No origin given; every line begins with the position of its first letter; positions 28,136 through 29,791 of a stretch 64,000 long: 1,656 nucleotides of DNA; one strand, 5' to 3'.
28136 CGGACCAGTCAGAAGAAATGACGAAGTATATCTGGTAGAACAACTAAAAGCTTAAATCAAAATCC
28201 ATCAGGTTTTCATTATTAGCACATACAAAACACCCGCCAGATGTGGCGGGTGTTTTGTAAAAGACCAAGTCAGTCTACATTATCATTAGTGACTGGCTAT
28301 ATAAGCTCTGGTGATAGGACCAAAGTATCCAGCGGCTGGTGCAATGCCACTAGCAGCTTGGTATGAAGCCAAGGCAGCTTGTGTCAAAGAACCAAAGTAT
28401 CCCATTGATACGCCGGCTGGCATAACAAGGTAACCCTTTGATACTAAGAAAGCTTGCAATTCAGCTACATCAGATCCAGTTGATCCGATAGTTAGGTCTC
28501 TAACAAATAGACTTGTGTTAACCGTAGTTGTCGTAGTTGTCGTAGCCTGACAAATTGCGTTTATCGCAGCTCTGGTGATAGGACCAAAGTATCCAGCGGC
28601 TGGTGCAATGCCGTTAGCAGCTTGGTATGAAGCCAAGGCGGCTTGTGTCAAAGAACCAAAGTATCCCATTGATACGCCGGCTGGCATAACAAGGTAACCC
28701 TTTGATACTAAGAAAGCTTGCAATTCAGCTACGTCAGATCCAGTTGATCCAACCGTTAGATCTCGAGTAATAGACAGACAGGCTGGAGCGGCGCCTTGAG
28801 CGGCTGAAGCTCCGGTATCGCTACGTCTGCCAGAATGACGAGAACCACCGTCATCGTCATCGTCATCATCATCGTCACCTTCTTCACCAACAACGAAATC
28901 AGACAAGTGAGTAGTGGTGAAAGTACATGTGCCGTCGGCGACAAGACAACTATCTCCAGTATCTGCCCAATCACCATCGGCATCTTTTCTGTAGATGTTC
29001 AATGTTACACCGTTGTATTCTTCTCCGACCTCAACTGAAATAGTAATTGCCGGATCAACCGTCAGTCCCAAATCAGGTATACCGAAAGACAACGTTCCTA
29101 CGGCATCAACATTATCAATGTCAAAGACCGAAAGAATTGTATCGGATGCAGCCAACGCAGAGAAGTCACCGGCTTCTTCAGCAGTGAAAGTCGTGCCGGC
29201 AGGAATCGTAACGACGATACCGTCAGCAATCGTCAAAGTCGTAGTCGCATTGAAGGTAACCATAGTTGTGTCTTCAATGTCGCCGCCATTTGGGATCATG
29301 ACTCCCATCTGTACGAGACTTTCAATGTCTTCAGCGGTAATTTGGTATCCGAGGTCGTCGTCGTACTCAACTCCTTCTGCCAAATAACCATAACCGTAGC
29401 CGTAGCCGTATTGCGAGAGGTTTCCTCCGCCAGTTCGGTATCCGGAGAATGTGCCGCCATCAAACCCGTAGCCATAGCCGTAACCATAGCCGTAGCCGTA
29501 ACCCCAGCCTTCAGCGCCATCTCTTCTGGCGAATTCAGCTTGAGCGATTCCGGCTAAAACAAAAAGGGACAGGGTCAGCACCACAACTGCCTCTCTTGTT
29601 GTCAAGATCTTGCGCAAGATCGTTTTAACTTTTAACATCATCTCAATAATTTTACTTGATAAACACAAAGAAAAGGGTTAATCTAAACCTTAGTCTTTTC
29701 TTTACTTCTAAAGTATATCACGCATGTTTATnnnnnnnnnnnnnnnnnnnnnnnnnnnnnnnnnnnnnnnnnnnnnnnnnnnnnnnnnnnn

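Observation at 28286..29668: Near-identical 264-bp in-frame tandem duplication of a peptidoglycan-binding domain inside a low-complexity secreted protein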

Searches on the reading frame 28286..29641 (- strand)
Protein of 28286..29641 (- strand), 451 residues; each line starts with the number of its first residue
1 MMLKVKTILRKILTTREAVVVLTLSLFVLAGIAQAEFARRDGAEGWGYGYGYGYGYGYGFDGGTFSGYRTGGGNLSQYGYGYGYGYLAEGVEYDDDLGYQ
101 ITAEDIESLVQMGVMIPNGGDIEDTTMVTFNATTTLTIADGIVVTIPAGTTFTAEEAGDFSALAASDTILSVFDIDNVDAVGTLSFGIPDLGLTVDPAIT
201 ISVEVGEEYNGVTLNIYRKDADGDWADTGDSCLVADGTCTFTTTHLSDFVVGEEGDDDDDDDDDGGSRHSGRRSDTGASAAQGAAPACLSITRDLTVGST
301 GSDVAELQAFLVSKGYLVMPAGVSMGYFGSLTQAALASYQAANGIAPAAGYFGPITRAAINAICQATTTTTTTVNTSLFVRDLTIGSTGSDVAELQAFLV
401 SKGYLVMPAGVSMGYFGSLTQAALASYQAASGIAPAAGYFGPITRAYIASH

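Call 5: search_protein_families(library=pfam, proteins=[window:28286-29641:-], max_evalue=0.1)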
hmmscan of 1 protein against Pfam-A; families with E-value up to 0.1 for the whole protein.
window:28286-29641:- (451 aa): 2 families
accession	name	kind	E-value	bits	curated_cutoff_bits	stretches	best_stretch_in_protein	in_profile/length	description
PF01471.23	PG_binding_1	-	2.2e-20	73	23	2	300-360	1-57/57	Putative peptidoglycan binding domain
PF14341.11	PilX_N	-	0.075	13.5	25.5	0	405-434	13-42/51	PilX N-terminal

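Call 7: find_homologous_proteins(query=window:28286-29641:-)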
Query window:28286-29641:- (451 aa): 1371 proteins with E <= 0.001 among 8000 candidates; the best 120 are listed.
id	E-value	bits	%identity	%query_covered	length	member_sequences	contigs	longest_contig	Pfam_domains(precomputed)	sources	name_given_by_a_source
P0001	9.6e-102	359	50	67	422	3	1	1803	PF01471.24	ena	-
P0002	3.9e-83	298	51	65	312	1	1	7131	-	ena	-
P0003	5.6e-78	281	49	52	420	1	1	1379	PF01471.24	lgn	-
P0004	1.7e-77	279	57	52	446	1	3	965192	-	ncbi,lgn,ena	ncbi:MAG: hypothetical protein WCK37_01290 [Candidatus Falkowbacteria bacterium]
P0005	5.5e-77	277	46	73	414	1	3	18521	PF01471.24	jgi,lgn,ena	-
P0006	3.1e-75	272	57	41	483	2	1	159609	-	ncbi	-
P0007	8.0e-74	267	54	53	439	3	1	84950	-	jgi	-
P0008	9.1e-73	264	53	57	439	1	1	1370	-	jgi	-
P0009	9.1e-73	264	53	56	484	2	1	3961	-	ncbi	ncbi:MAG: hypothetical protein WCT18_04755 [Patescibacteria group bacterium]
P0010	9.1e-72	260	57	50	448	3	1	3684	-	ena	-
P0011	1.6e-71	259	54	54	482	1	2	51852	-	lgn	-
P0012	1.9e-71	259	53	55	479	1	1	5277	-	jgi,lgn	-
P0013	5.6e-71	258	59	47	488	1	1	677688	-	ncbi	-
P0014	1.1e-70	257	54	51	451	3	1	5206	-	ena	-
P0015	8.7e-70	254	54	51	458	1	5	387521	-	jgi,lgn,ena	-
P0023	3.1e-64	235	45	48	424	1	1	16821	PF01471.24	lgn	-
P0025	1.1e-61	227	51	55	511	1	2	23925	-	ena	-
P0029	4.1e-55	205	45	56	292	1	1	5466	PF01471.24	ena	-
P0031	1.0e-50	191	72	16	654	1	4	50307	PF01471.24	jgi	jgi:peptidoglycan hydrolase-like protein with peptidoglycan-binding domain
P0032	1.1e-48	184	41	42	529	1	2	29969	-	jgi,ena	jgi:hypothetical protein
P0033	1.6e-48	184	62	36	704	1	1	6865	PF01471.24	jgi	jgi:peptidoglycan hydrolase-like protein with peptidoglycan-binding domain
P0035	2.8e-47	180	66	16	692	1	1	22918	PF01471.24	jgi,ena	-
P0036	2.0e-44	170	69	16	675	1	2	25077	PF01471.24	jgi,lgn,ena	-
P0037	1.1e-43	168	58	35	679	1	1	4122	PF23727.2,PF01471.24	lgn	-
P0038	1.2e-40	158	66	15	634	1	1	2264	PF01471.24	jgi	jgi:peptidoglycan hydrolase-like protein with peptidoglycan-binding domain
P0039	1.3e-40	158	66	16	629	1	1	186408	PF01471.24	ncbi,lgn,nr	ncbi:MAG: Penicillin-resistant dd-carboxypeptidase-like protein [Parcubacteria group bacterium]|nr:P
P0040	1.3e-39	154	66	16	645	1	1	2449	PF01471.24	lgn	-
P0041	3.2e-39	153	56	18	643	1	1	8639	PF01471.24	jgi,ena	-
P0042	7.8e-39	152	44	36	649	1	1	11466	PF00801.27,PF01471.24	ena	-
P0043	1.2e-37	148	63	18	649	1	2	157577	PF01471.24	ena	-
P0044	3.0e-37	147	57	18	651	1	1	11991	PF01471.24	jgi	-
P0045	1.7e-36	144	46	34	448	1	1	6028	PF01551.30,PF01471.24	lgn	-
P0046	2.5e-35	140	42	50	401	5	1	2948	PF01551.30,PF01471.24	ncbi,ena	-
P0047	2.7e-35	140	51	35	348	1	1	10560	PF01471.24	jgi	jgi:peptidoglycan hydrolase-like protein with peptidoglycan-binding domain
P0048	6.7e-35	139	60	16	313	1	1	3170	PF01471.24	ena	-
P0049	1.6e-34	138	52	34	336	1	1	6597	PF01471.24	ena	-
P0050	3.0e-34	137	47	33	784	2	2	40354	PF01471.24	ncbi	-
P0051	9.7e-34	135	49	35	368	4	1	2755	PF13205.13,PF01471.24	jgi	-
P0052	2.5e-33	134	49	36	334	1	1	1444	PF01471.24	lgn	-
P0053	3.7e-33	133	50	35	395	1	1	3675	PF01551.30,PF01471.24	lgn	-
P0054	5.6e-33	132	48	35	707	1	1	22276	PF00756.27,PF01471.24,PF16656.12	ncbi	-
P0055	8.3e-33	132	51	35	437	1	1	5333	PF01471.24,PF00041.28,PF16656.12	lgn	-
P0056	9.1e-33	132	49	37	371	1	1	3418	PF01471.24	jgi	jgi:peptidoglycan hydrolase-like protein with peptidoglycan-binding domain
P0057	1.3e-32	131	44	46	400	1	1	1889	PF01551.30,PF01471.24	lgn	-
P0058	5.8e-32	129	53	36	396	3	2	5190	PF01471.24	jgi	jgi:peptidoglycan hydrolase-like protein with peptidoglycan-binding domain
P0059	2.0e-31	127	47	35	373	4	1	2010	PF01471.24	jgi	-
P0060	2.8e-31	127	97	15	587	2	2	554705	PF01471.24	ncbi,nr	ncbi:MAG TPA: peptidoglycan-binding protein, partial [Candidatus Paceibacterota bacterium]|nr:peptid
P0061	4.3e-31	126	94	16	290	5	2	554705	PF01471.24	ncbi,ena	-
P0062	4.4e-31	126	51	35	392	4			PF01471.24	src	-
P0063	1.3e-30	125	51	35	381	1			PF01471.24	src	-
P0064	1.8e-30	124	45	39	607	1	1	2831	PF17957.8,PF01471.24,PF16656.12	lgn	-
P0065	2.3e-30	124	52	35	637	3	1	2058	PF16655.13,PF23376.2,PF17957.8,PF01471.24,PF00041.28,PF16656.12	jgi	jgi:peptidoglycan hydrolase-like protein with peptidoglycan-binding domain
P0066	2.9e-30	124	47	37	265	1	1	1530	PF01471.24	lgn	-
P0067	1.6e-29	121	53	37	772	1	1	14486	PF16655.13,PF01471.24,PF00041.28,PF16656.12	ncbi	-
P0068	2.9e-29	120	49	36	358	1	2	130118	PF01471.24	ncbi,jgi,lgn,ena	-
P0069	3.8e-29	120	45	36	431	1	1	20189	PF01551.30,PF01471.24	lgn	-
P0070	5.3e-29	119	76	16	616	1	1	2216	PF01471.24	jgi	jgi:peptidoglycan hydrolase-like protein with peptidoglycan-binding domain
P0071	1.2e-28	118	84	15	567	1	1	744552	PF01471.24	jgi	jgi:hypothetical protein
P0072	1.9e-28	118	69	20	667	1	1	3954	PF01471.24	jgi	-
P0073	4.3e-28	116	77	17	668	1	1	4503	PF01471.24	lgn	-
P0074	7.6e-28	116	84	15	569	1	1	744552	PF01471.24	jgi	jgi:hypothetical protein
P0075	1.0e-27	115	68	19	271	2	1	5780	PF01471.24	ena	-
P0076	1.4e-27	115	47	35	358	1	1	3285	PF01471.24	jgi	jgi:peptidoglycan hydrolase-like protein with peptidoglycan-binding domain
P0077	1.8e-27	114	69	18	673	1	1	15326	PF01471.24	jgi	jgi:peptidoglycan hydrolase-like protein with peptidoglycan-binding domain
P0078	2.4e-27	114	44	35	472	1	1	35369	PF01471.24,PF00041.28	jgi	jgi:hypothetical protein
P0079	2.6e-27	114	73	17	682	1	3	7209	PF01471.24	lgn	-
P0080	2.8e-27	114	61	16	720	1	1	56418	PF01471.24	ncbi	ncbi:MAG: peptidoglycan-binding domain-containing protein, partial [Candidatus Jorgensenbacteria bac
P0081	3.4e-27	113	74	17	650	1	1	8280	PF01471.24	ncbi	-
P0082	5.6e-27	113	81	15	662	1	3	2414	PF01471.24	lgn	-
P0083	9.3e-27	112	63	22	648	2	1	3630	PF01471.24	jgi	-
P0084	9.8e-27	112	74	16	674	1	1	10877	PF01471.24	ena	-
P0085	1.6e-26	111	66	19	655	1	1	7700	PF01471.24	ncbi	-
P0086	2.1e-26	111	45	35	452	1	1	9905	PF01551.30,PF01471.24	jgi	-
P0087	4.0e-26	110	77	16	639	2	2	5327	PF01471.24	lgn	-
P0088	4.3e-26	110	75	16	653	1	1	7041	PF01471.24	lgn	-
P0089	4.5e-26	110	73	17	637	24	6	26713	PF01471.24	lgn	-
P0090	4.9e-26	110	69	18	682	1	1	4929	PF01471.24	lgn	-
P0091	5.2e-26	110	73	17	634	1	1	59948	PF01471.24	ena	-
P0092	7.2e-26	109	46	35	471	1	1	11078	PF01551.30,PF01471.24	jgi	-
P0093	9.4e-26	109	80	15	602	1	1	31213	PF01471.24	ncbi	-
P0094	1.0e-25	109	67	18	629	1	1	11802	PF01471.24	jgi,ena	-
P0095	1.2e-25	108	68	18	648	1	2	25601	PF01471.24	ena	-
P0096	1.2e-25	108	80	15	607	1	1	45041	PF01471.24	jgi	jgi:hypothetical protein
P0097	1.6e-25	108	66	20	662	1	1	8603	PF01471.24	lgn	-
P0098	1.6e-25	108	81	15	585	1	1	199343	PF01471.24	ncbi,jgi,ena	-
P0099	1.7e-25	108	45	34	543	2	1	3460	PF18998.7,PF01471.24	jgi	-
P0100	1.8e-25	108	68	18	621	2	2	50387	PF01471.24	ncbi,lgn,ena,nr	ncbi:MAG TPA: peptidoglycan-binding domain-containing protein [Candidatus Paceibacterota bacterium]|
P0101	1.8e-25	108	80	15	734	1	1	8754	PF13385.14,PF01471.24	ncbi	-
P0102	2.1e-25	108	70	16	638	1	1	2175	PF01471.24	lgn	-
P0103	2.2e-25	107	82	15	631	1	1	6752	PF01471.24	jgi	jgi:hypothetical protein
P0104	2.3e-25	107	72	18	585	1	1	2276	PF01471.24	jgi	jgi:hypothetical protein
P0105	2.3e-25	107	62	19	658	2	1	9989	PF01471.24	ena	-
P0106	2.5e-25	107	76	16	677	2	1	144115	PF01471.24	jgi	jgi:hypothetical protein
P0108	2.8e-25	107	49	32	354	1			PF01471.24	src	-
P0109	3.3e-25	107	72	18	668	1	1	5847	PF01471.24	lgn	-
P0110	3.8e-25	107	40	36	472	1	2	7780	PF01551.30,PF01471.24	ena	-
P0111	3.8e-25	107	75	16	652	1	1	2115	PF01471.24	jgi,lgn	-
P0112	3.9e-25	107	69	17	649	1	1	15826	PF01471.24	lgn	-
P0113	4.2e-25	107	66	18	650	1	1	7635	PF01471.24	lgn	-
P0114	4.4e-25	106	70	18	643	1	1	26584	PF01471.24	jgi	jgi:hypothetical protein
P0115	4.7e-25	106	71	16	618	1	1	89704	PF01471.24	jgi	jgi:peptidoglycan hydrolase-like protein with peptidoglycan-binding domain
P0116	6.1e-25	106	71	16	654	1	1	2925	PF01471.24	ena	-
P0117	6.2e-25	106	46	37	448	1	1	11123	PF01551.30,PF01471.24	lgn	-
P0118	6.3e-25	106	68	18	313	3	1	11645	PF01471.24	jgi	jgi:hypothetical protein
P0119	6.4e-25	106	73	17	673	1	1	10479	PF01471.24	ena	-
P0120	6.6e-25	106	65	20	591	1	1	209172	PF01471.24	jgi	jgi:peptidoglycan hydrolase-like protein with peptidoglycan-binding domain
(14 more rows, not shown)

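Call 11: find_encoding_contigs(protein=P0061, flank=10000, max_places=4)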
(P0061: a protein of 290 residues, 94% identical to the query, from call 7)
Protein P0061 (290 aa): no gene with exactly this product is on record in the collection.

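Call 12: find_encoding_contigs(protein=P0060, flank=10000, max_places=4)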
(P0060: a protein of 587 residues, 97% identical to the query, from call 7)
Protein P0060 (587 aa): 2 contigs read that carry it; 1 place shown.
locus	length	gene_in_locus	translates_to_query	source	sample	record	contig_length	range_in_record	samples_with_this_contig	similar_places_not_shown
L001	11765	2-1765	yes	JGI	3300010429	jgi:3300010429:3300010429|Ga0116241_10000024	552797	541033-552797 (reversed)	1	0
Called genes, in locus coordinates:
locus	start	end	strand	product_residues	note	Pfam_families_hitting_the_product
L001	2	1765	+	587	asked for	PF01471:PG_binding_1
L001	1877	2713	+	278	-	PF01471:PG_binding_1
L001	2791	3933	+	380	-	PF00932:LTD, PF00801:PKD (weak), PF18911:PKD_4 (weak)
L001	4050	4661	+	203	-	-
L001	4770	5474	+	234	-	PF05552:MS_channel_1st_1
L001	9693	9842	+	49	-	-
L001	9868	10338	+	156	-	-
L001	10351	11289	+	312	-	-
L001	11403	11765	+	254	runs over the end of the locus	-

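Call 15: find_encoding_contigs(protein=window:28286-29641:-, flank=10000, max_places=4)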
Protein window:28286-29641:- (451 aa): 2 contigs read that carry it; 2 places shown.
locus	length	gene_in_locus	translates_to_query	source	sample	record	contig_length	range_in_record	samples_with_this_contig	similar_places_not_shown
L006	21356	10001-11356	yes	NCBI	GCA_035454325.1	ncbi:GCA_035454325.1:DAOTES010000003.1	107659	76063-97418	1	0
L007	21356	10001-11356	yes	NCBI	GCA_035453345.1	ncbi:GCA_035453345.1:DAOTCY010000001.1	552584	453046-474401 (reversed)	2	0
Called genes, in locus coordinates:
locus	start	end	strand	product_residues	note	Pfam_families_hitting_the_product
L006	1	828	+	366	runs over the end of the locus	PF13439:Glyco_transf_4, PF13477:Glyco_trans_4_2 (weak), PF20706:GT4-conflict, PF00534:Glycos_transf_1, PF13692:Glyco_trans_1_4, PF13524:Glyco_trans_1_2 (weak)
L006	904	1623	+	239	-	PF13489:Methyltransf_23, PF08241:Methyltransf_11, PF08242:Methyltransf_12 (weak), PF13649:Methyltransf_25 (weak), PF13847:Methyltransf_31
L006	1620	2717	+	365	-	PF13439:Glyco_transf_4 (weak), PF00534:Glycos_transf_1, PF13692:Glyco_trans_1_4, PF13524:Glyco_trans_1_2 (weak), PF00982:Glyco_transf_20 (weak)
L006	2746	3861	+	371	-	PF04230:PS_pyruv_trans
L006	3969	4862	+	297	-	PF00881:Nitroreductase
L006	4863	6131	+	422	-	PF03023:MurJ (faint), PF01554:MatE (weak), PF01943:Polysacc_synt, PF13440:Polysacc_synt_3, PF01554:MatE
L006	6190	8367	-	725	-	-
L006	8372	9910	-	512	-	PF13231:PMT_2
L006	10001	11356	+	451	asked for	-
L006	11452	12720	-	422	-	PF01136:Peptidase_U32, PF16325:Peptidase_U32_C (weak)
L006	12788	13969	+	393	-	PF05496:RuvB_N, PF13191:AAA_16 (faint), PF00004:AAA, PF07728:AAA_5, PF13173:AAA_14 (weak), PF16193:AAA_assoc_2, PF12002:MgsA_C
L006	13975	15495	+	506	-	PF11074:DUF2779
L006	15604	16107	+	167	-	-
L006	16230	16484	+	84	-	PF02201:SWIB, PF26291:SWIB_eIF2D (weak)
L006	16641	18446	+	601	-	PF00009:GTP_EFTU, PF01926:MMR_HSR1 (weak), PF22042:EF-G_D2, PF03144:GTP_EFTU_D2, PF00679:EFG_C, PF21018:BipA_C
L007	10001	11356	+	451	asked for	-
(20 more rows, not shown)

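Call 30: find_encoding_contigs(protein=P0098, flank=10000, max_places=3)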
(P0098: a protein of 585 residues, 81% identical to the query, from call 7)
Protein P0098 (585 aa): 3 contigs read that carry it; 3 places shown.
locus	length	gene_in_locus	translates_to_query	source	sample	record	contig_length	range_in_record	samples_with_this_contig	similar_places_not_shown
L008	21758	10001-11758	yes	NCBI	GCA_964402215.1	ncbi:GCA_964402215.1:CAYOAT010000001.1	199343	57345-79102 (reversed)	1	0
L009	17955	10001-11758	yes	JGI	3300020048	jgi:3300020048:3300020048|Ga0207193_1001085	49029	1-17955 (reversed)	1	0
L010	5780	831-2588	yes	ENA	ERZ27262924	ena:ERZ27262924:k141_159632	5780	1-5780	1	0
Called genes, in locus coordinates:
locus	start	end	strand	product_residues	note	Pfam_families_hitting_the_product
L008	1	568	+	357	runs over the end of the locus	PF01594:AI-2E_transport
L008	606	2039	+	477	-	PF00133:tRNA-synt_1, PF01406:tRNA-synt_1e (weak), PF09334:tRNA-synt_1g, PF00133:tRNA-synt_1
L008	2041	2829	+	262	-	PF01026:TatD_DNase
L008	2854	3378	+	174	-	PF01250:Ribosomal_S6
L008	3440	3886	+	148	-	PF00436:SSB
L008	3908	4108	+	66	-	PF01084:Ribosomal_S18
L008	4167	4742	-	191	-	PF08207:EFP_N (weak), PF01132:EFP, PF09285:Elong-fact-P_C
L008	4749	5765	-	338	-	PF00154:RecA_N, PF08423:Rad51, PF06745:ATPase, PF27531:MT3502_N (faint), PF21096:RecA_C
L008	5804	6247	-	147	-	PF09136:Glucodextran_B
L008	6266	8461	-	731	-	PF17854:FtsK_alpha, PF01580:FtsK_SpoIIIE, PF09397:FtsK_gamma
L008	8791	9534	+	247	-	-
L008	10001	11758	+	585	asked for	PF01471:PG_binding_1 (weak)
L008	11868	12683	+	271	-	PF01471:PG_binding_1 (weak)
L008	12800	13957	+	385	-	PF00932:LTD, PF00801:PKD, PF18911:PKD_4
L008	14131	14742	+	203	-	-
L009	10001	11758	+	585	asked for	PF01471:PG_binding_1 (weak)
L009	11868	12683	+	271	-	PF01471:PG_binding_1 (weak)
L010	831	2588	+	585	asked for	PF01471:PG_binding_1 (weak)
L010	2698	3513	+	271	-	PF01471:PG_binding_1 (weak)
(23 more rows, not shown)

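Call 32: find_related_loci(query=A1, collection=genome_contigs, flank=3000)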
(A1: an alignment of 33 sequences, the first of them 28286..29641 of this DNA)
Query A1 (451 aa) in genome_contigs; peptide patterns used: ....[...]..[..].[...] (x = any residue, [..] = any of these).
29 stretches matched a pattern; 7 encode a relative of the query (tblastn E <= 1e-3); 7 distinct loci.
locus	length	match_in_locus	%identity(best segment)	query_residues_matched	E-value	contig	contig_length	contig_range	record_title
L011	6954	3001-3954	49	79-451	2e-82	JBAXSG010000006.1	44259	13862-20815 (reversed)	MAG: Candidatus Taylorbacteria bacterium isolate ELA603 MAG603_6, whole genome shotgun sequence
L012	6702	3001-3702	57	19-252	3e-65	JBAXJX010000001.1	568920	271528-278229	MAG: Candidatus Falkowbacteria bacterium isolate ELA386 MAG386_1, whole genome shotgun sequence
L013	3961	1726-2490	53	2-252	3e-54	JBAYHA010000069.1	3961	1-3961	MAG: Patescibacteria group bacterium isolate SO_2016_GW1_138 scaffold45108_OW334_2016, whole genome shotgun sequence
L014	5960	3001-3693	51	18-252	4e-53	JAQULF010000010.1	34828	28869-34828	MAG: Patescibacteria group bacterium isolate STD1_124 NODE_2416_length_34828_cov_4.180715_Sandtown_D1, whole genome shot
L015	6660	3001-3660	57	35-252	4e-44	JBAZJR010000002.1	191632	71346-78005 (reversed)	MAG: Patescibacteria group bacterium isolate SO_2017_LW4_124 scaffold_230_c1_LW137-91_2017, whole genome shotgun sequenc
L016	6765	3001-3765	44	2-256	5e-29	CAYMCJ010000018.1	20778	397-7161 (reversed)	MAG TPA_asm: uncultured Gammaproteobacteria bacterium isolate SRP178699_co1_454 genome assembly, contig: NODE_3071_lengt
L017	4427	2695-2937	33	170-257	2e-4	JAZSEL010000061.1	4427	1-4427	MAG: Lachnospiraceae bacterium isolate T1900044590_TS20190056.MAGScoT_cleanbin_000039 SGB_625_k141_963125, whole genome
